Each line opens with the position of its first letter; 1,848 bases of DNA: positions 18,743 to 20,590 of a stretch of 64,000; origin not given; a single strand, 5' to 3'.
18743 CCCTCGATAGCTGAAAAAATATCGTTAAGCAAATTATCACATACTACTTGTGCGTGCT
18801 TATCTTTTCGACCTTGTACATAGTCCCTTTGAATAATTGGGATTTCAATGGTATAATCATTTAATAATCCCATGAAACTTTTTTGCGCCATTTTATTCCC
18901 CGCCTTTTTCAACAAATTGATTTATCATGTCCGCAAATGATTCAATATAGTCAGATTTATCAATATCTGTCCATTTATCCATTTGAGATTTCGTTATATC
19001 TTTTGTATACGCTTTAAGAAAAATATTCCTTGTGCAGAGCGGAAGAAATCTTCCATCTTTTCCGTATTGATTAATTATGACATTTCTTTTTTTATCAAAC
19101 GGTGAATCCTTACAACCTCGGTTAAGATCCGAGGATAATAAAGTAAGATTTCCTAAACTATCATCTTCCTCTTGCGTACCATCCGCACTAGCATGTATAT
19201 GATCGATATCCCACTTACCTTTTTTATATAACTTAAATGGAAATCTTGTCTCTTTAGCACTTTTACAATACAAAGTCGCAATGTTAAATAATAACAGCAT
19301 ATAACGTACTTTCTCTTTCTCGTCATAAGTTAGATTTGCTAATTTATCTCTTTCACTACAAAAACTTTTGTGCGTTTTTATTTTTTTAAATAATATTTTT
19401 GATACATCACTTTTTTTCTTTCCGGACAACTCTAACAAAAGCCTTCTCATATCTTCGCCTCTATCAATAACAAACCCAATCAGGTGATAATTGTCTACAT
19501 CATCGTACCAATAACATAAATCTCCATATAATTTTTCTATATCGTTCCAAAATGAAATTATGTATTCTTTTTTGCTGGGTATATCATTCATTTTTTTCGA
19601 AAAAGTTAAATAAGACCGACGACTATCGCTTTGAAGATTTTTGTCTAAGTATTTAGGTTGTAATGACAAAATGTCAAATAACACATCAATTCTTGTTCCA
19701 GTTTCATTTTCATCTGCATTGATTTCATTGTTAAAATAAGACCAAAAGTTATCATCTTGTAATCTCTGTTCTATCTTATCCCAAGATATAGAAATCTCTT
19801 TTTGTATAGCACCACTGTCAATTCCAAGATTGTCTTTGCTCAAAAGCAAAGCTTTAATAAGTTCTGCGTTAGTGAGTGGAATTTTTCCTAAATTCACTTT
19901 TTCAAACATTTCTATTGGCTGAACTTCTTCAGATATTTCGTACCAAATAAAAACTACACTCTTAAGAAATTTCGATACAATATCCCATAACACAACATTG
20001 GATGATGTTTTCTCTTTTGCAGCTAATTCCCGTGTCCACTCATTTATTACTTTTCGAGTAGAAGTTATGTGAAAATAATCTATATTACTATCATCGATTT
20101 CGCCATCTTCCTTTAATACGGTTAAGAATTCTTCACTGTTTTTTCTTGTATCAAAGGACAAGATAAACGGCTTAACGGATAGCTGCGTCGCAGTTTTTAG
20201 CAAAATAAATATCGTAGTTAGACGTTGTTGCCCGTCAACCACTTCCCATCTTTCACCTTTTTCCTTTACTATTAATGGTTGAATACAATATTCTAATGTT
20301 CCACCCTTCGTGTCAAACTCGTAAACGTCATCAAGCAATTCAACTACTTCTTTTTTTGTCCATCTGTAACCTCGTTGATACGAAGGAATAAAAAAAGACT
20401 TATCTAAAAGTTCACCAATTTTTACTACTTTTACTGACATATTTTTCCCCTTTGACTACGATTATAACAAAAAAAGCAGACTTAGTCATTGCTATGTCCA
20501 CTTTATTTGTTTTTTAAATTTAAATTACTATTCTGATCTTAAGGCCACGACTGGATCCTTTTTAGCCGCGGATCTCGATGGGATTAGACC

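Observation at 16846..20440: Tandem, translationally coupled DUF262 (DGQQR) genes: a complete GmrSD-like nuclease followed by a 681-aa DUF262 protein with an unknown C-terminal domain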

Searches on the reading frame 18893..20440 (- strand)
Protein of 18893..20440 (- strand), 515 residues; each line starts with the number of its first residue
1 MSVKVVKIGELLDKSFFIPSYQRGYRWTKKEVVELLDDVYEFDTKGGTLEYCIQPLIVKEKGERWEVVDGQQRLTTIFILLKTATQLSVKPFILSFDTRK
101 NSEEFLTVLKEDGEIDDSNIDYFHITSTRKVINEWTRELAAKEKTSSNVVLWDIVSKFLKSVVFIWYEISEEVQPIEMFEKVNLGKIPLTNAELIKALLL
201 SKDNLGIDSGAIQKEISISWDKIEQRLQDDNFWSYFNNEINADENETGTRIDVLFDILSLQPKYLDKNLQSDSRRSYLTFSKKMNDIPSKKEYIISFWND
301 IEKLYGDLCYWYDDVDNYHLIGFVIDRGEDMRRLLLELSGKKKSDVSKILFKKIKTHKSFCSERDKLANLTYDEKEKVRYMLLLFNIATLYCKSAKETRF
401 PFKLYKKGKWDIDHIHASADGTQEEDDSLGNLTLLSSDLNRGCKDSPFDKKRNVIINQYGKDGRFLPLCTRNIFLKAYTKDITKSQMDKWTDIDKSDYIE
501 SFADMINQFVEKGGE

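Call 6: search_protein_families(library=pfam, proteins=[window:18893-20440:-], max_evalue=0.01)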
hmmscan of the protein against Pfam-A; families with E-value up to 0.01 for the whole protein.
window:18893-20440:- (515 aa): 2 families
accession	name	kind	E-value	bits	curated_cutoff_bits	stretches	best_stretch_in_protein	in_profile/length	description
PF03235.19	GmrSD_N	-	6.6e-33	115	33.2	1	9-200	2-199/199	GmrSD restriction endonuclease, N-terminal domain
PF07510.16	GmrSD_C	-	4.5e-07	30.3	23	1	369-483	13-119/138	GmrSD restriction endonucleases, C-terminal domain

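Call 7: search_protein_families(library=padloc, proteins=[window:18893-20440:-], max_evalue=0.01)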
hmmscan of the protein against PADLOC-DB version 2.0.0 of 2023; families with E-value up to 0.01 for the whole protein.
window:18893-20440:- (515 aa): 27 families (the best 25 are shown)
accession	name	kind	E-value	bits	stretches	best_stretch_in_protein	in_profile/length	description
PDLC04154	HEC-06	-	7.9e-24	82.2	3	10-86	16-94/569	-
PDLC04155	HEC-06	-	1.2e-23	81.5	2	3-82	7-88/562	-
PDLC04157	HEC-06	-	4.2e-22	76.5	2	3-84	9-92/558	-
PDLC02695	Orf5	-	8.1e-22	75.3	2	5-83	7-97/601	Orf5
PDLC02687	Orf5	-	9.7e-20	68.8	2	13-93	15-94/543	Orf5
PDLC02690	Orf5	-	8.6e-16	55.9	1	14-91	8-86/531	Orf5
PDLC02693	Orf5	-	4e-15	53.8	1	14-248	7-256/543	Orf5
PDLC02686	Orf5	-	5.5e-15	52.9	1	5-87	10-99/566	Orf5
PDLC02700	Orf5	-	2.4e-14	51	1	7-82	2-81/555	Orf5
PDLC02701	Orf5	-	9.8e-14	48.7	2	16-82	20-97/596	Orf5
PDLC02691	Orf5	-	1e-13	48.8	1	7-88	12-94/579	Orf5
PDLC02792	SspE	-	8.3e-13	45.6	2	14-40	22-48/771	SspE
PDLC02688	Orf5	-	1.2e-12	45.3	1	9-82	3-79/554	Orf5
PDLC02783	SspE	-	1.7e-10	37.8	1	14-81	23-108/793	SspE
PDLC02698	Orf5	-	2.5e-09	34.4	1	15-158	19-161/573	Orf5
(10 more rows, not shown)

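Call 8: search_protein_families(library=ncbifam, proteins=[window:18893-20440:-], max_evalue=0.01)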
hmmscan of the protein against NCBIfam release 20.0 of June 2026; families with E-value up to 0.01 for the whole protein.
window:18893-20440:- (515 aa): 1 family
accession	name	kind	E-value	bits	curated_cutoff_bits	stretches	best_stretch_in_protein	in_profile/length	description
TIGR03187.1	DGQHR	domain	0.0012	18.7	58.85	0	39-143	74-177/276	DGQHR domain-containing protein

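Call 10: search_solved_structures(query=window:18893-20440:-, max_evalue=1)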
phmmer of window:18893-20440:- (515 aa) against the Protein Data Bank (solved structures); distinct sequences matched with E-value up to 1: 3.
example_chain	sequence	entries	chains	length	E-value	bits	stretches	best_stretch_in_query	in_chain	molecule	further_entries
20yv_A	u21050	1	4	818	0.065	15.3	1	15-91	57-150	DUF262 domain-containing protein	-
6jiv_D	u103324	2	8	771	0.1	14.7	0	14-80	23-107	SspE protein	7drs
7drr_D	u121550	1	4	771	0.5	12.4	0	14-40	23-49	SspE protein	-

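Call 18: find_homologous_proteins(query=window:18893-20440:-, max_evalue=0.001)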
Query window:18893-20440:- (515 aa): 7940 proteins with E <= 0.001 among 8000 candidates; the best 120 are listed.
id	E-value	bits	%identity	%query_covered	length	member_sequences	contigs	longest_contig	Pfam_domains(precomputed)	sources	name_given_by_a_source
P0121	0.0e+0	1156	100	100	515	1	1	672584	PF07510.17,PF03235.20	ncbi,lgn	-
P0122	8.9e-144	498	50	99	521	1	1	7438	PF07510.17,PF03235.20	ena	-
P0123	2.2e-143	497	49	99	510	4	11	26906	PF07510.17,PF03235.20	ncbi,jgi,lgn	jgi:hypothetical protein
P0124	1.1e-140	488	50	98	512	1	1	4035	PF07510.17,PF03235.20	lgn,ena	-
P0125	2.1e-140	487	48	99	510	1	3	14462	PF07510.17,PF03235.20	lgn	-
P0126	2.3e-140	487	49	99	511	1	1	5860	PF07510.17,PF03235.20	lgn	-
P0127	5.9e-140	486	49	100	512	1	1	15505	PF07510.17,PF03235.20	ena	-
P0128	2.4e-139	484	48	99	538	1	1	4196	PF07510.17,PF03235.20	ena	-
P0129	5.3e-139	482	48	99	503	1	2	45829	PF03235.20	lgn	-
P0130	5.8e-139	482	48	99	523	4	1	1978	PF07510.17,PF03235.20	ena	-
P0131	9.5e-139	482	49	99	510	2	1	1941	PF07510.17,PF03235.20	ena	-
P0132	1.3e-138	481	48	98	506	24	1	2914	PF07510.17,PF03235.20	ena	-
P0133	4.6e-138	479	48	99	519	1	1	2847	PF07510.17,PF03235.20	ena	-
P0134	4.7e-138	479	48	99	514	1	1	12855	PF07510.17,PF03235.20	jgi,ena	-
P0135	4.7e-138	479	48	99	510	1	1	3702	PF07510.17,PF03235.20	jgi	-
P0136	5.6e-137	476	47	99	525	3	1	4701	PF07510.17,PF03235.20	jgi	jgi:hypothetical protein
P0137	1.7e-136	474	46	100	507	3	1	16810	PF03235.20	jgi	jgi:hypothetical protein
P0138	5.5e-136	473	48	100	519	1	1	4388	PF03235.20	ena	-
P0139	6.6e-136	472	49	100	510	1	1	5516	PF07510.17,PF03235.20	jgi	-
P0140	6.8e-136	472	46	100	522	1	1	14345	PF07510.17,PF03235.20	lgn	-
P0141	7.1e-136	472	48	99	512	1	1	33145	PF03235.20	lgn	-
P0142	7.4e-136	472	47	99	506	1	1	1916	PF07510.17,PF03235.20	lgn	-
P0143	1.4e-135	471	46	99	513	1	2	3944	PF07510.17,PF03235.20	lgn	-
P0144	2.0e-135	471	47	100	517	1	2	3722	PF03235.20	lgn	-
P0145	3.7e-135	470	47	100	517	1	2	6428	PF07510.17,PF03235.20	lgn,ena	-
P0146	8.0e-135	469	48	100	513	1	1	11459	PF07510.17,PF03235.20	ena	-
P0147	2.6e-134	467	47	99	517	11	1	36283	PF07510.17,PF03235.20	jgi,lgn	jgi:hypothetical protein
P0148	3.9e-134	466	45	100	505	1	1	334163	PF07510.17,PF03235.20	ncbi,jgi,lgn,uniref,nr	ncbi:DUF262 domain-containing protein [Aminipila sp.]|uniref:DUF262 domain-containing protein n=1 Ta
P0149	4.8e-134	466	47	99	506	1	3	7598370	PF07510.17,PF03235.20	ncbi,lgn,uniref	ncbi:DUF262 domain-containing protein [Paenibacillus sp. FSL R7-0297]|uniref:DUF262 domain-containin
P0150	5.1e-134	466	47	100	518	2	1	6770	PF03235.20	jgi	jgi:hypothetical protein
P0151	6.5e-134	466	48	99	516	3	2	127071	PF07510.17,PF03235.20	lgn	-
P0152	7.6e-134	465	46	100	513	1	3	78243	PF07510.17,PF03235.20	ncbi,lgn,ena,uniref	ncbi:DUF262 domain-containing protein [Clostridium sp.]|uniref:DUF262 domain-containing protein n=1 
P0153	1.8e-133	464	47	99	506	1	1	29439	PF07510.17,PF03235.20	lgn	-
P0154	5.5e-133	463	47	98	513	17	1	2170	PF07510.17,PF03235.20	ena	-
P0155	5.8e-133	463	45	99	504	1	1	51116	PF07510.17,PF03235.20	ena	-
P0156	7.8e-133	462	47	99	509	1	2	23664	PF03235.20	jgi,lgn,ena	-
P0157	9.0e-133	462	45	100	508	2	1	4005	PF07510.17,PF03235.20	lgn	-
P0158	9.9e-133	462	48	100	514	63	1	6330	PF07510.17,PF03235.20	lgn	-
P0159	1.1e-132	462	47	99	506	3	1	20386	PF07510.17,PF03235.20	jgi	jgi:hypothetical protein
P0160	1.1e-132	462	46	99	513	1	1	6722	PF07510.17,PF03235.20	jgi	jgi:hypothetical protein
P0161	1.2e-132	462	47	100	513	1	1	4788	PF07510.17,PF03235.20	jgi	jgi:uncharacterized protein with ParB-like and HNH nuclease domain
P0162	2.1e-132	461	46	100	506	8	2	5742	PF07510.17,PF03235.20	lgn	-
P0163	3.5e-132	460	47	99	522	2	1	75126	PF03235.20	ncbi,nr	ncbi:MAG: DUF262 domain-containing protein [Clostridiales bacterium]|nr:DUF262 domain-containing pro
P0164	3.6e-132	460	47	100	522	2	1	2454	PF03235.20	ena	-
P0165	3.7e-132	460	47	99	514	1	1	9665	PF07510.17,PF03235.20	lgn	-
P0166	4.1e-132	460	46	100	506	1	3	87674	PF07510.17,PF03235.20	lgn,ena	-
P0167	7.4e-132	459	46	100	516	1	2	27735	PF03235.20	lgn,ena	-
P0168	1.1e-131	458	47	99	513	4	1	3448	PF07510.17,PF03235.20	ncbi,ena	-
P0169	1.6e-131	458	47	100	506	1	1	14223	PF03235.20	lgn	-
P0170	1.7e-131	458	48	100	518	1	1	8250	PF03235.20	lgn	-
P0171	2.0e-131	458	44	99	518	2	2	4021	PF07510.17,PF03235.20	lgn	-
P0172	2.0e-131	457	47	99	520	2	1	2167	PF03235.20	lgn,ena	-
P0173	3.0e-131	457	48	97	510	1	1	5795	PF07510.17,PF03235.20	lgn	-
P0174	3.9e-131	457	47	100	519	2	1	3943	PF07510.17,PF03235.20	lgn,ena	-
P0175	4.4e-131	456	46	98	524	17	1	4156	PF07510.17,PF03235.20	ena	-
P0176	4.7e-131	456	45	99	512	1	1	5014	PF07510.17,PF03235.20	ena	-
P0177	5.3e-131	456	45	99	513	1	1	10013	PF07510.17,PF03235.20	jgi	jgi:hypothetical protein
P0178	5.4e-131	456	47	100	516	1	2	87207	PF07510.17,PF03235.20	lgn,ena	-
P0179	7.1e-131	456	46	98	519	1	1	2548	PF03235.20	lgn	-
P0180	1.2e-130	455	46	100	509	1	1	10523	PF07510.17,PF03235.20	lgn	-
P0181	1.5e-130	455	45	98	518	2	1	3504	PF07510.17,PF03235.20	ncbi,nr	ncbi:MAG: DUF262 domain-containing HNH endonuclease family protein [Ruminococcus sp.]|nr:DUF262 doma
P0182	1.8e-130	454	47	99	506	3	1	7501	PF07510.17,PF03235.20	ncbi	-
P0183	1.8e-130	454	45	98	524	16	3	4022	PF07510.17,PF03235.20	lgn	-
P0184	1.9e-130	454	46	99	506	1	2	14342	PF03235.20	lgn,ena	-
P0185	2.7e-130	454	46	100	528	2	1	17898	PF07510.17,PF03235.20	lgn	-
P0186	3.0e-130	454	47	98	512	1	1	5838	PF07510.17,PF03235.20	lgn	-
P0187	5.0e-130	453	45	99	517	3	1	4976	PF07510.17,PF03235.20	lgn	-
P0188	8.3e-130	452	47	99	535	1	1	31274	PF07510.17,PF03235.20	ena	-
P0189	1.0e-129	452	47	99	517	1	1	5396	PF03235.20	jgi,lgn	jgi:uncharacterized protein with ParB-like and HNH nuclease domain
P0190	1.1e-129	452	46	99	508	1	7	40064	PF03235.20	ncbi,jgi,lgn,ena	-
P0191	1.2e-129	452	46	99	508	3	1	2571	PF03235.20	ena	-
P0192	2.4e-129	451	44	98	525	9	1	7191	PF07510.17,PF03235.20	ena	-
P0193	3.1e-129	450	47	98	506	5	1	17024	PF07510.17,PF03235.20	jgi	jgi:hypothetical protein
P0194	3.2e-129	450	45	100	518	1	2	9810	PF03235.20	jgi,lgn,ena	-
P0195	5.6e-129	449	46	99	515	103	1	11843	PF07510.17,PF03235.20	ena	-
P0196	6.2e-129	449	44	100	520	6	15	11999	PF07510.17,PF03235.20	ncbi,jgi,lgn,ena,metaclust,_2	jgi:hypothetical protein|metaclust:\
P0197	9.3e-129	449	47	97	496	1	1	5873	PF07510.17,PF03235.20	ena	-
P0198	1.1e-128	449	44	100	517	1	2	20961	PF07510.17,PF03235.20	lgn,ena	-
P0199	1.2e-128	448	45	99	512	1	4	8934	PF07510.17,PF03235.20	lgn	-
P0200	3.2e-128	447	46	99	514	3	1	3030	PF07510.17,PF03235.20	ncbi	-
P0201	4.6e-128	446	46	100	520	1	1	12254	PF03235.20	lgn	-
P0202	7.3e-128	446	46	97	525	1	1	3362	PF07510.17,PF03235.20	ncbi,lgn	-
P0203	7.5e-128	446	46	100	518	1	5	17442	PF03235.20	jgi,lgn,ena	-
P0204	7.9e-128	446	45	98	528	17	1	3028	PF07510.17,PF03235.20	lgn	-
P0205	8.1e-128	446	45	99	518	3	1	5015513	PF03235.20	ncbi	-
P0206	9.1e-128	445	46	99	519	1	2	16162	PF03235.20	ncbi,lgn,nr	ncbi:MAG: DUF262 domain-containing protein [Eubacteriaceae bacterium]|nr:DUF262 domain-containing pr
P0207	1.3e-127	445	46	99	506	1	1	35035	PF07510.17,PF03235.20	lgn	-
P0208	1.9e-127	444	45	99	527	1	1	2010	PF07510.17,PF03235.20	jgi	-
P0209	2.0e-127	444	46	99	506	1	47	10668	PF03235.20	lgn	-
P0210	2.7e-127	444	44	99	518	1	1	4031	PF07510.17,PF03235.20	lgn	-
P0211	3.5e-127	444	47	99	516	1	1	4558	PF03235.20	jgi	jgi:hypothetical protein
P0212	9.0e-127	442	46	100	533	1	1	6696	PF03235.20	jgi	jgi:uncharacterized protein with ParB-like and HNH nuclease domain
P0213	1.3e-126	442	45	97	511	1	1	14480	PF07510.17,PF03235.20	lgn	-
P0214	2.3e-126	441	45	99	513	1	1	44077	PF07510.17,PF03235.20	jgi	jgi:hypothetical protein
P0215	2.5e-126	441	45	99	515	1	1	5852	PF03235.20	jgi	jgi:hypothetical protein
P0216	3.8e-126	440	43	100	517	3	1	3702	PF07510.17,PF03235.20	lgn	-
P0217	3.8e-126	440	45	98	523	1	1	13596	PF07510.17,PF03235.20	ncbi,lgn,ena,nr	ncbi:MAG: DUF262 domain-containing HNH endonuclease family protein [Ruminococcus sp.]|nr:DUF262 doma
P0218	4.2e-126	440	45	99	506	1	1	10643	PF07510.17,PF03235.20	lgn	-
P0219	4.7e-126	440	46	99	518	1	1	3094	PF07510.17,PF03235.20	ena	-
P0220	5.3e-126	440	45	100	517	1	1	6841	PF07510.17,PF03235.20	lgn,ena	-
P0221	9.4e-126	439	45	97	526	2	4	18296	PF07510.17,PF03235.20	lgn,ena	-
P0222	1.0e-125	439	44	99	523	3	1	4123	PF07510.17,PF03235.20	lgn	-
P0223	1.6e-125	438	45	100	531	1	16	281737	PF07510.17,PF03235.20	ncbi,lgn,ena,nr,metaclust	ncbi:MAG: hypothetical protein Q607_CBUC00038G0021 [Clostridium butyricum DORA_1]|nr:MAG: hypothetic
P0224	1.8e-125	438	45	98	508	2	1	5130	PF07510.17,PF03235.20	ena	-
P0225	3.2e-125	437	44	98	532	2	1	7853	PF07510.17,PF03235.20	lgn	-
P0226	3.9e-125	437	44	100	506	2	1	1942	PF07510.17,PF03235.20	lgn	-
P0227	4.9e-125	436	44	99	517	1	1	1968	PF07510.17,PF03235.20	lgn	-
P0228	6.8e-125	436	45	100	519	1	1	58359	PF03235.20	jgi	-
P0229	1.2e-124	435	44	100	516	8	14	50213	PF07510.17,PF03235.20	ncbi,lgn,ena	-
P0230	1.3e-124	435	44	100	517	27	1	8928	PF07510.17,PF03235.20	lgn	-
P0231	1.3e-124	435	46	100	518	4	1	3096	PF03235.20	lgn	-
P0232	1.5e-124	435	46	100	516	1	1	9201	PF03235.20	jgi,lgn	jgi:uncharacterized protein with ParB-like and HNH nuclease domain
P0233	2.0e-124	434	44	98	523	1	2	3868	PF07510.17,PF03235.20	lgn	-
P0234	3.9e-124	433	45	99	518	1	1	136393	PF03235.20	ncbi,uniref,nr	ncbi:DUF262 domain-containing protein [Cohnella fermenti]|uniref:DUF262 domain-containing protein n=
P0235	8.5e-124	432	43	99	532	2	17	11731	PF07510.17,PF03235.20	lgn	-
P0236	1.2e-123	432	46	97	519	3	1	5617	PF07510.17,PF03235.20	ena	-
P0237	1.5e-123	432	44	99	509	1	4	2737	PF07510.17,PF03235.20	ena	-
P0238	1.8e-123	431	44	98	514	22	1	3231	PF07510.17,PF03235.20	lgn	-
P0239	3.2e-123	430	43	97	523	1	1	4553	PF07510.17,PF03235.20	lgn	-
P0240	5.5e-123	430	45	93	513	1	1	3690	PF07510.17,PF03235.20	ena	-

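Call 34: search_solved_structures(query=A3, max_evalue=1, show_alignments=1)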
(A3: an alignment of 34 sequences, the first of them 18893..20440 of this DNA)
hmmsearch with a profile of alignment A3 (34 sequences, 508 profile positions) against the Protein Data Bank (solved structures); distinct sequences matched with E-value up to 1: 6.
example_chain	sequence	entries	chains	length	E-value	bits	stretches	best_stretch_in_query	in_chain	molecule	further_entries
9jfl_B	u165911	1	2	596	1.3e-11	47.4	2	14-87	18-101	DUF262 domain-containing protein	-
20yv_A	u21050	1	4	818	8.7e-06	28.2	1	15-91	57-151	DUF262 domain-containing protein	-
20yw_A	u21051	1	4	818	0.0001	24.7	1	15-91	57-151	DUF262 domain-containing protein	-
6jiv_D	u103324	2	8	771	0.00022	23.6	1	15-92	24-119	SspE protein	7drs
7drr_D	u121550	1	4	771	0.0032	19.8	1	15-92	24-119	SspE protein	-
6xl5_G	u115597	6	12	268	0.042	16.1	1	308-376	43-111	MerR family transcriptional regulator EcmrR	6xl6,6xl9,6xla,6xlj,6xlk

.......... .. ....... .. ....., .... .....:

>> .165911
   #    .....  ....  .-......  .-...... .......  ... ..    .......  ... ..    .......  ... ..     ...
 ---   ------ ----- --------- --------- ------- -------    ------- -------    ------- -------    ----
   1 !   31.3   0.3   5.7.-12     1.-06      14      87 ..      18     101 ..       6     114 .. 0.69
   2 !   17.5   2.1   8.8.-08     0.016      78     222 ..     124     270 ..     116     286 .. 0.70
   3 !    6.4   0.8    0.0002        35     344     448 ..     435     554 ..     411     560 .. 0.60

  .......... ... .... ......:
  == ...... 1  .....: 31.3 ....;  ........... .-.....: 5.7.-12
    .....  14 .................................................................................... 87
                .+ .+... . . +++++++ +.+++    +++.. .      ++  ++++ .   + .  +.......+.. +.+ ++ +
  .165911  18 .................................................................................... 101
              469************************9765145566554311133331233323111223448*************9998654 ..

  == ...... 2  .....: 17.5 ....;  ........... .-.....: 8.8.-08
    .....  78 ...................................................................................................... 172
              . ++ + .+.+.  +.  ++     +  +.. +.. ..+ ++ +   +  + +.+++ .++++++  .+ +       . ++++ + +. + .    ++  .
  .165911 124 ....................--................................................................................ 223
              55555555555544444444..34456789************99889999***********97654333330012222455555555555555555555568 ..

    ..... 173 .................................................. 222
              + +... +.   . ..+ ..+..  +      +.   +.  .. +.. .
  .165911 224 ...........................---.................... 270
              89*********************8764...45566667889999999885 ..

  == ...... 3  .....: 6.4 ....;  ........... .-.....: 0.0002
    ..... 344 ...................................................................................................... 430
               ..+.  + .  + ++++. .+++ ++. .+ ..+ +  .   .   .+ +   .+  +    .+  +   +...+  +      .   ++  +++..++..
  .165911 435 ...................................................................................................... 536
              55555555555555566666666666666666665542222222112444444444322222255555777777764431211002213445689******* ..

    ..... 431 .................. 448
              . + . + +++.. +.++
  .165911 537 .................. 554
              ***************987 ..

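Call 72: find_encoding_contigs(protein=P0121, flank=3000, max_places=2)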
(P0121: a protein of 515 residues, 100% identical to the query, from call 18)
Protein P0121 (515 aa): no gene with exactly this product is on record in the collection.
